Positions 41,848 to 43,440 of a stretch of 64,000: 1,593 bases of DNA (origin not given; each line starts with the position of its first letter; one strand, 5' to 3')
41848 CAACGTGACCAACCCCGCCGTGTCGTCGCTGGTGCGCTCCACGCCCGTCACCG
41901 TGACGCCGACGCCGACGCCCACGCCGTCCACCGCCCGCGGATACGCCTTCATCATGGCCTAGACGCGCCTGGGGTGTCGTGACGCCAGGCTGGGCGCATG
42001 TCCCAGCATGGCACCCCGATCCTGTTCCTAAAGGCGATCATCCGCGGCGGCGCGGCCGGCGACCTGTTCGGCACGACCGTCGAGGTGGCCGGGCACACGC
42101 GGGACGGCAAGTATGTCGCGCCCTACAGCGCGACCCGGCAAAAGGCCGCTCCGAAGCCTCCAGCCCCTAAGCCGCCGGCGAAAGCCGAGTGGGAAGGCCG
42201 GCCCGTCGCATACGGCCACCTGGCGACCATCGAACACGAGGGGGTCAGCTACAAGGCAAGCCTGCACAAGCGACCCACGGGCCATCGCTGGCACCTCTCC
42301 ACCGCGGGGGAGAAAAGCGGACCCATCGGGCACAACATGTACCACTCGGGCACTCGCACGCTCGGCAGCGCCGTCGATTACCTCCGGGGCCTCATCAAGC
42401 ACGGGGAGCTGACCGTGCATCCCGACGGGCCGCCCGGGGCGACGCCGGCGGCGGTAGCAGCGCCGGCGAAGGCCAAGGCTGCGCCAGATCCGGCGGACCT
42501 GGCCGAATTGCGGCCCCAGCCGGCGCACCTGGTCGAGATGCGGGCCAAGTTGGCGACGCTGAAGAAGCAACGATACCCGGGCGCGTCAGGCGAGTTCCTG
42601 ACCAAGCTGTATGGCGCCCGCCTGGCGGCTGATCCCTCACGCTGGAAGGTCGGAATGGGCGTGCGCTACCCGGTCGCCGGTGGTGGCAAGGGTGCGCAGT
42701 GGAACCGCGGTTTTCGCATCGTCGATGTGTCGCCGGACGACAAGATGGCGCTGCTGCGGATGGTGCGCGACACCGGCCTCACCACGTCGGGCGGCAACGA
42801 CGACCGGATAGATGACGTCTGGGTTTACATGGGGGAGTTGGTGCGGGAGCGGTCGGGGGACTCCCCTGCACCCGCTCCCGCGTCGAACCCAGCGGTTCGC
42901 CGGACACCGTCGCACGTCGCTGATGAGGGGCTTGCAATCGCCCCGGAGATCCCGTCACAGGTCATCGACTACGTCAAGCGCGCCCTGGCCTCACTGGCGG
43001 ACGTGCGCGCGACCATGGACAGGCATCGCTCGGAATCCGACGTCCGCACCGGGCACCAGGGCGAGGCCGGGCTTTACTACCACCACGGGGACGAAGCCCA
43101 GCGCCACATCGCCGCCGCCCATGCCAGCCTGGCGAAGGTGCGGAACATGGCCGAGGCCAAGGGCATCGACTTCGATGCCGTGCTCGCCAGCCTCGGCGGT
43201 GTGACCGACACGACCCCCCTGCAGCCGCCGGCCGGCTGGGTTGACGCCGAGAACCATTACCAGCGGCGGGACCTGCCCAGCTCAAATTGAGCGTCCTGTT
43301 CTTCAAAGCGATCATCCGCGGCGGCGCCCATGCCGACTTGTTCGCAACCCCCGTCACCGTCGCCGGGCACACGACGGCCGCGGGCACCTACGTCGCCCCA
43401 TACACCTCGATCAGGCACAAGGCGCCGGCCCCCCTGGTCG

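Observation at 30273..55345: Cassette array of giant 'polyvalent' proteins sharing a roughly 45-aa module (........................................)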

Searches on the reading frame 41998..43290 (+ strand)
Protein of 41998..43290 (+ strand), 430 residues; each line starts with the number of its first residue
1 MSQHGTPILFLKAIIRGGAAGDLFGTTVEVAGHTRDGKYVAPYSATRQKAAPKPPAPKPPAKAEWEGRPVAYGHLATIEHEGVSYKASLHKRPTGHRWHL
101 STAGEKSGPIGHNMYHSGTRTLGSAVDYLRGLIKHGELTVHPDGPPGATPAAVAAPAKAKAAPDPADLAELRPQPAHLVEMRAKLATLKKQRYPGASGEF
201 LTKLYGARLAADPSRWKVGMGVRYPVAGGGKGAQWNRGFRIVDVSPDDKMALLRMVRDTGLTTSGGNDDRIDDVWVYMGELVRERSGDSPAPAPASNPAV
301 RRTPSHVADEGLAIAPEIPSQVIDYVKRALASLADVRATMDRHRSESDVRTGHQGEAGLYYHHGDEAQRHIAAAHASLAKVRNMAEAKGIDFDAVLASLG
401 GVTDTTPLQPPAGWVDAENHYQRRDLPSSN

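Call 4: search_protein_families(library=pfam, proteins=[window:41998-43290:+], max_evalue=0.01)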
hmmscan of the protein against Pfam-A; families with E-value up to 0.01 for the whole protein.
window:41998-43290:+ (430 aa): 0 families

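Call 30: find_encoding_contigs(protein=window:41998-43290:+, flank=10000, max_places=6)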
Protein window:41998-43290:+ (430 aa): no gene with exactly this product is on record in the collection.
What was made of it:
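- Tried and rejected: An exact look-up of p430 found no encoding contig (call 30).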

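Call 44: search_protein_families(library=phrogs, proteins=[window:41998-43290:+], max_evalue=0.001)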
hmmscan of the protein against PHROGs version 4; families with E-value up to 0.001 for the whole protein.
window:41998-43290:+ (430 aa): 0 families

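Call 84: search_solved_structures(query=window:42175-43287:+, max_evalue=1)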
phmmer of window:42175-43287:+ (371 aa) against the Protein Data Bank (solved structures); distinct sequences matched with E-value up to 1: 5.
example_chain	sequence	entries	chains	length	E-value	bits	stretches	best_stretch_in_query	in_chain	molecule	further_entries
7cla_A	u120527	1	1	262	0.00039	22.9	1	251-349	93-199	HTH-type transcriptional regulator SkgA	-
6u5b_m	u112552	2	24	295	0.14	14.4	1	233-340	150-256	Tri1a PA0618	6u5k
6r2n_A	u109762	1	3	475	0.36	13.1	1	140-203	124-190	Glucokinase-1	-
9f3i_A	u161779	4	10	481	0.36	13.1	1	140-203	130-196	Glucokinase-1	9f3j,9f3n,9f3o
9f3k_A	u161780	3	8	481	0.36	13.1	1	140-203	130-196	Glucokinase-1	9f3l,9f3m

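Call 98: search_protein_families(library=ncbifam, proteins=[window:41998-43287:+], max_evalue=1)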
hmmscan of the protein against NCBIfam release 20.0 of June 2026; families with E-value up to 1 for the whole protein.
window:41998-43287:+ (430 aa): 0 families
